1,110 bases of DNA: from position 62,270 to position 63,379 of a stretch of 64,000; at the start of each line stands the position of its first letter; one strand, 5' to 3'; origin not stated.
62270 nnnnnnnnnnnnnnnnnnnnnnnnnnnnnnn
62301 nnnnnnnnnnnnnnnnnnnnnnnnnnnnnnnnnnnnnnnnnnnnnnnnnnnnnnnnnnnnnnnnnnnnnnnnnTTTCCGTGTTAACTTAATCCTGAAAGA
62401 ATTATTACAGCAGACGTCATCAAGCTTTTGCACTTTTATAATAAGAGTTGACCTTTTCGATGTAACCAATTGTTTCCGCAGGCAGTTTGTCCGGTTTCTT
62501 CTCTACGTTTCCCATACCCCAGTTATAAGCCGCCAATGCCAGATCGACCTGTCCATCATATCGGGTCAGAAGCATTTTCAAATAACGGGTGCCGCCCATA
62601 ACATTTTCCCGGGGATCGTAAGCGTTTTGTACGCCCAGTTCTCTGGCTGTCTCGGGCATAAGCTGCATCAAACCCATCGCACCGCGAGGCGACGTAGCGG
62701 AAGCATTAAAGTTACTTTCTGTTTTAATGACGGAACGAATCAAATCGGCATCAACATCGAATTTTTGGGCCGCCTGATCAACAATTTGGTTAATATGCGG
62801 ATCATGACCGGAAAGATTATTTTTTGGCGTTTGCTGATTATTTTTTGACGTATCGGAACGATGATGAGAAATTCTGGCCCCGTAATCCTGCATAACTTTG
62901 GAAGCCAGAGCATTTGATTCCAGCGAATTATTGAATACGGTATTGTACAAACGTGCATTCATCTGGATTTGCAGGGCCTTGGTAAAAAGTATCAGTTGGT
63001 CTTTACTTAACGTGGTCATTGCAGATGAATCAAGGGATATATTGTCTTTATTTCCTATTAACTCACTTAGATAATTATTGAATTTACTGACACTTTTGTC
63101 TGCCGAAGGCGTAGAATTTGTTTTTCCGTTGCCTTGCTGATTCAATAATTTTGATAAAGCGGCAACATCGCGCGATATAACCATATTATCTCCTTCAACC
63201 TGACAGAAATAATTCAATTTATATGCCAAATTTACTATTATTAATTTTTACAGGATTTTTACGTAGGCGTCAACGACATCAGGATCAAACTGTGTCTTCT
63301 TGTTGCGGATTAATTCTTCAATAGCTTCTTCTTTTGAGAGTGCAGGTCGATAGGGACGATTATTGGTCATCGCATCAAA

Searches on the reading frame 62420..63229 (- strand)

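Call 35: search_protein_families(library=pfam, proteins=[window:62420-63229:-], max_evalue=0.00001)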
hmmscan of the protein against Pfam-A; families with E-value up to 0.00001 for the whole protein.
window:62420-63229:- (269 aa): 1 family
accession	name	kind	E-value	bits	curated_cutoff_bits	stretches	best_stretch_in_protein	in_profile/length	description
PF01464.25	SLT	-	3.6e-29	101.1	21.3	1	150-245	3-104/117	Transglycosylase SLT domain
